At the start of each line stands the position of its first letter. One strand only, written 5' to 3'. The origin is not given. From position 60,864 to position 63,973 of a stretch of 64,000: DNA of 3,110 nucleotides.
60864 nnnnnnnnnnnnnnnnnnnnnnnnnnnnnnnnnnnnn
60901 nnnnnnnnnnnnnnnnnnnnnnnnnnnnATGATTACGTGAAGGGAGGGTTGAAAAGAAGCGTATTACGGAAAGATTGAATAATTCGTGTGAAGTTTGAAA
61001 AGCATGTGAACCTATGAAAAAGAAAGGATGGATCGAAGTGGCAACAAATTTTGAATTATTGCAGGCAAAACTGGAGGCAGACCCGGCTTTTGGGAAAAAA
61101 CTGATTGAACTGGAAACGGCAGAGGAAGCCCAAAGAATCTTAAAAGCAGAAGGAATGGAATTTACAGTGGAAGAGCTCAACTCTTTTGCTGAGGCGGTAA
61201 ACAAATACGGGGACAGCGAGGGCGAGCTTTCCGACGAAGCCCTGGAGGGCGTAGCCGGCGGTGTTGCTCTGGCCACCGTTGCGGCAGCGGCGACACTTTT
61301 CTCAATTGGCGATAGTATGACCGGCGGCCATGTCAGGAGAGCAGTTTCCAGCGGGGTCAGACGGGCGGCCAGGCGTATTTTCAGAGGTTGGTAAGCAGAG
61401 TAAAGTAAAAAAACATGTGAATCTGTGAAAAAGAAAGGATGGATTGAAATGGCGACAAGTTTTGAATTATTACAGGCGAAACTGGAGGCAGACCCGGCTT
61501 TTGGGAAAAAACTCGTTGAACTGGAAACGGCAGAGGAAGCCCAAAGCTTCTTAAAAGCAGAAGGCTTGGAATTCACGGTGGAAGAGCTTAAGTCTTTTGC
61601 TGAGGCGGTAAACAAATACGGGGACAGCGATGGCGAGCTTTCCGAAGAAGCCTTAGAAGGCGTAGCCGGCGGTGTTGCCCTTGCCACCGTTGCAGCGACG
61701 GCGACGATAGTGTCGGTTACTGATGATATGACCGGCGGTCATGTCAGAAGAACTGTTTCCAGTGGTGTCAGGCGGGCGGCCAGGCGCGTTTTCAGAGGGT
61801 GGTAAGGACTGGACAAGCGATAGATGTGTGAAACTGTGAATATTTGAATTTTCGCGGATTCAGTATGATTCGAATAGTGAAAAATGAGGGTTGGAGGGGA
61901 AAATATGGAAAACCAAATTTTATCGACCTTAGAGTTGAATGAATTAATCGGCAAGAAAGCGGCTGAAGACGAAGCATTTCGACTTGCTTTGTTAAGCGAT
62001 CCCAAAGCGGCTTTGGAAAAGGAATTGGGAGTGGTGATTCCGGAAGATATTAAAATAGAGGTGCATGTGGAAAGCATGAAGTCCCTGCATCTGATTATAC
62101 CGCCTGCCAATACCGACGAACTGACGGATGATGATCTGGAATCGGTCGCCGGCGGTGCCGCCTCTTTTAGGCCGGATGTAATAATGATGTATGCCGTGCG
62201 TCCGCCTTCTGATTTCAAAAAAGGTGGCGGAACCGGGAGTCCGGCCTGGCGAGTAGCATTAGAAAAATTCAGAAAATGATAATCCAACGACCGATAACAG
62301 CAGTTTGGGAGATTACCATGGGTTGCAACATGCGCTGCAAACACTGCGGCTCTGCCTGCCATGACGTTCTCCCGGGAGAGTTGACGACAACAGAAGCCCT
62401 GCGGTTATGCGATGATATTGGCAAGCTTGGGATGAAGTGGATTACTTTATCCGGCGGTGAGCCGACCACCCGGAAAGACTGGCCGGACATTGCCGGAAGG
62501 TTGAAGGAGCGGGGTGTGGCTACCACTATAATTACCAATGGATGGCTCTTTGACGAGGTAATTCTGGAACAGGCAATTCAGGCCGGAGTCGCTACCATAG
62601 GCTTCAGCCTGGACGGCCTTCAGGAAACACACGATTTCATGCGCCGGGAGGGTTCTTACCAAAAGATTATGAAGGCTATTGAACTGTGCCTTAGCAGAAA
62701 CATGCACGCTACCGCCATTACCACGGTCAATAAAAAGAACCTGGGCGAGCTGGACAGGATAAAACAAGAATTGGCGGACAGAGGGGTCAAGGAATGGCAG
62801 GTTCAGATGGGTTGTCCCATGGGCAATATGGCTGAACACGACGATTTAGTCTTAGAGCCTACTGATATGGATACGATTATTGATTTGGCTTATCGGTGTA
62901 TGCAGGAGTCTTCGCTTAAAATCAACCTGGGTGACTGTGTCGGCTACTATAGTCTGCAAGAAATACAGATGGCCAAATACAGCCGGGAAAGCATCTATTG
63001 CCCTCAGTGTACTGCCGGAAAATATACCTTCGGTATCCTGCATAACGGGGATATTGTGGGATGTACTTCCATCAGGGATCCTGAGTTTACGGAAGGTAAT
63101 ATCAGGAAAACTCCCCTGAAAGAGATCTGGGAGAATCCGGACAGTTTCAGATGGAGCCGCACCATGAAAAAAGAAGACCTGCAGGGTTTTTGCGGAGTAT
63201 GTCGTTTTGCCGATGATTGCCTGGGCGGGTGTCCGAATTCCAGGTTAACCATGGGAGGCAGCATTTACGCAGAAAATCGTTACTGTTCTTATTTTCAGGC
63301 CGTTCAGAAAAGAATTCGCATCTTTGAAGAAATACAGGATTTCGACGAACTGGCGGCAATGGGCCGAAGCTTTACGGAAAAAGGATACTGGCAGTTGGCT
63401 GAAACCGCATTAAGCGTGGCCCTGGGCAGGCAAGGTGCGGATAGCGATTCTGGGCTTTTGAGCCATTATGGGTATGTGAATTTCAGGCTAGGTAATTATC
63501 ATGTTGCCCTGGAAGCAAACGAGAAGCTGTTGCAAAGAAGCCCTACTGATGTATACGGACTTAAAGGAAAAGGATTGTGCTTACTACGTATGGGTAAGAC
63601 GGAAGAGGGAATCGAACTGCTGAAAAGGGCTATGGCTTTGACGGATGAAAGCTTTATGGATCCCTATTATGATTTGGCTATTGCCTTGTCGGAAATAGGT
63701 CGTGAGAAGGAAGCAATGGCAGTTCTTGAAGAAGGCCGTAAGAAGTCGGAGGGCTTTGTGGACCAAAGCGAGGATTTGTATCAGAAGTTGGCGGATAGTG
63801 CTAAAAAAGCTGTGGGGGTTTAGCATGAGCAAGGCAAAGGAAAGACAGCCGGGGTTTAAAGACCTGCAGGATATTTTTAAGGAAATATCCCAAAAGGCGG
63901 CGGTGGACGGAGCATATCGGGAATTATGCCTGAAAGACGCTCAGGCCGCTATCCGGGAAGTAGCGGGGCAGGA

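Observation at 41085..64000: Composite RiPP super-locus: one double-glycine exporter set serving at least seven different leader-bearing substrates and three radical SAM maturases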

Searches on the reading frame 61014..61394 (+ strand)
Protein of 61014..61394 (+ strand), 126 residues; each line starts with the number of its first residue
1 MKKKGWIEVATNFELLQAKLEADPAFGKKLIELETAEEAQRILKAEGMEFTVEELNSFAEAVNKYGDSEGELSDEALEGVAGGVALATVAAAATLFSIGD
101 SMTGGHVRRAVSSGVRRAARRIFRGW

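Call 4: search_protein_families(library=ncbifam, proteins=[window:61014-61394:+], max_evalue=0.01)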
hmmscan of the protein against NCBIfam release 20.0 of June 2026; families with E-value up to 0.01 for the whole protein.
window:61014-61394:+ (126 aa): 2 families
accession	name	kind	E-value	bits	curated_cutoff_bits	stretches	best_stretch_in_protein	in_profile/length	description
TIGR03798.1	leader_Nif11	subfamily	9.7e-10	38.6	32.3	1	18-83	11-68/68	Nif11-like leader peptide family RiPP precursor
NF038167.1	cyan_ocin_like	subfamily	0.0072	16.5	32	0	71-91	10-30/72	CTB family bacteriocin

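Call 6: search_protein_families(library=pfam, proteins=[window:61014-61394:+], max_evalue=0.01)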
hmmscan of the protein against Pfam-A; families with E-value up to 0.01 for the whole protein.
window:61014-61394:+ (126 aa): 1 family
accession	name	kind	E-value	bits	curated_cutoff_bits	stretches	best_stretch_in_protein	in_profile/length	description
PF07862.16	Nif11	-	5.6e-05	23.8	23.8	1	16-55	9-48/48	Nif11 domain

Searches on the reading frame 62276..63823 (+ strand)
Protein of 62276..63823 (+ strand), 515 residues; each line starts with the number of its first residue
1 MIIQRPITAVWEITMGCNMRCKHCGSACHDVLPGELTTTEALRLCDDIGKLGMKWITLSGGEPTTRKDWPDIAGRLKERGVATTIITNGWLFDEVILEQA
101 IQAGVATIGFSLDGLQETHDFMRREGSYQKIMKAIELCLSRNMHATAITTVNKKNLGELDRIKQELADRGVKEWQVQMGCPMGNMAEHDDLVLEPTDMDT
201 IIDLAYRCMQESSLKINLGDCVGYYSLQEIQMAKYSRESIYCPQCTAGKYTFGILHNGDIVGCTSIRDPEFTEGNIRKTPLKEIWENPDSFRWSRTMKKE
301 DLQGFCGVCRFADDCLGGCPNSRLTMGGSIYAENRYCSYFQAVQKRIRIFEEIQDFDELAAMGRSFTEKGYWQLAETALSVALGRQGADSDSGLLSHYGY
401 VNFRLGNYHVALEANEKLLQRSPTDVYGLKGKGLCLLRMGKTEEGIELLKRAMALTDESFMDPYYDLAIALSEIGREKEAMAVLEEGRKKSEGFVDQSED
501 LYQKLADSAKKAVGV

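Call 4: search_protein_families(library=ncbifam, proteins=[window:62276-63823:+], max_evalue=0.01)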
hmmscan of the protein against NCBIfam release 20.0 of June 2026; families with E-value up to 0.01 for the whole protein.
window:62276-63823:+ (515 aa): 79 families (the best 25 are shown)
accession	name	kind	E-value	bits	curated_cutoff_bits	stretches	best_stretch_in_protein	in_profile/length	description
TIGR03913.1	rad_SAM_trio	equivalog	2.9e-61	207.3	591.75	1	6-358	18-373/477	GDL motif peptide-associated radical SAM/SPASM maturase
TIGR04103.1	rSAM_nif11_3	equivalog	9.8e-61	205.6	725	1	6-380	4-382/412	nif11-class peptide radical SAM maturase 3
TIGR04133.1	rSAM_w_lipo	hypoth_equivalog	1.1e-53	182.5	425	1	9-318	26-330/350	TIGR04133 family radical SAM/SPASM protein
TIGR04545.1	rSAM_ahbD_hemeb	equivalog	2.6e-46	158.6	500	1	10-339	3-337/339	heme b synthase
TIGR04053.2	TIGR04053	equivalog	8.2e-42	143.7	395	2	4-220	5-225/366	TIGR04053 family radical SAM/SPASM domain-containing protein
TIGR04055.1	rSAM_NirJ2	equivalog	8.3e-38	130.7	500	1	10-339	3-324/326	putative heme d1 biosynthesis radical SAM protein NirJ2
TIGR04051.1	rSAM_NirJ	equivalog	1.1e-36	126.6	515.45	2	9-174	4-171/354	heme d1 biosynthesis radical SAM protein NirJ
TIGR04054.1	rSAM_NirJ1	equivalog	4e-36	124.4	650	1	9-320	38-363/387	putative heme d1 biosynthesis radical SAM protein NirJ1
TIGR03962.1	mycofact_rSAM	equivalog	1.9e-35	122.6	265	1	4-330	9-324/339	mycofactocin radical SAM maturase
TIGR04546.1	rSAM_ahbC_deAc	equivalog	1.9e-35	122.5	650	2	5-171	38-205/390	12,18-didecarboxysiroheme deacetylase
TIGR04347.1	pseudo_SAM_Halo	equivalog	2.7e-34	119.1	525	2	4-175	36-208/390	TIGR04347 family pseudo-SAM/SPASM protein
NF045574.1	sacti_mat_StsB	exception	5.8e-34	117.7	625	1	9-335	98-411/466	StsB family radical SAM/SPASM domain sactipeptide maturase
NF050035.1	rSAM_WgK_link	exception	7.5e-34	117.3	650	1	7-340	9-364/367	radical SAM/SPASM peptide maturase WgkB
TIGR04250.1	SCM_rSAM_ScmE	equivalog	4.7e-29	101.4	400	1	12-330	8-338/358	SynChlorMet cassette radical SAM/SPASM protein ScmE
TIGR04340.1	rSAM_ACGX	hypoth_equivalog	3e-28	99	400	1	10-337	6-337/341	radical SAM/SPASM domain protein, ACGX system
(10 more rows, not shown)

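Call 6: search_protein_families(library=pfam, proteins=[window:62276-63823:+], max_evalue=0.01)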
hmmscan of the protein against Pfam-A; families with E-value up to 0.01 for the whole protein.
window:62276-63823:+ (515 aa): 14 families
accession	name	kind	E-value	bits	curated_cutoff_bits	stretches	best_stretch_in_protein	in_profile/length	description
PF04055.27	Radical_SAM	-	9.5e-25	88.1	29.5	1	12-162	2-162/166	Radical SAM superfamily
PF13186.11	SPASM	-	2.6e-10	40.9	21.5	1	245-309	1-66/67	Iron-sulfur cluster-binding domain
PF13424.12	TPR_12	-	5.6e-08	33.3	30.1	1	432-486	9-70/77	Tetratricopeptide repeat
PF07719.23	TPR_2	-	6.4e-08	32.6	27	0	428-456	3-31/34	Tetratricopeptide repeat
PF13428.12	TPR_14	-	1.9e-07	31.5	23.5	0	463-492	3-32/44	Tetratricopeptide repeat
PF12895.13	ANAPC3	-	2e-07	31.6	27.2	1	406-486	3-81/82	Anaphase-promoting complex, cyclosome, subunit 3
PF14559.12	TPR_19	-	2.1e-06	28.4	25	1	436-490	1-54/68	Tetratricopeptide repeat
PF13353.11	Fer4_12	-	6.8e-06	26.9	22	1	14-116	12-117/137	4Fe-4S single cluster domain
PF13181.12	TPR_8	-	9.8e-06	25.8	25.7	0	464-486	4-26/34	Tetratricopeptide repeat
PF13431.12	TPR_17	-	0.00011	22.7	24.4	0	416-446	3-33/34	Tetratricopeptide repeat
PF00515.34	TPR_1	-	0.00016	21.8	27.8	0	428-454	3-29/34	Tetratricopeptide repeat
PF13432.12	TPR_16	-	0.00028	21.7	32.7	0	362-425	3-64/65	Tetratricopeptide repeat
PF13174.12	TPR_6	-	0.0051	17.8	26.3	0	433-452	7-26/33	Tetratricopeptide repeat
PF13371.12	TPR_9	-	0.0078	16.6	35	0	405-457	8-60/73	Tetratricopeptide repeat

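Call 9: find_encoding_contigs(protein=window:62276-63823:+, flank=10000, max_places=6)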
Protein window:62276-63823:+ (515 aa): no gene with exactly this product is on record in the collection.
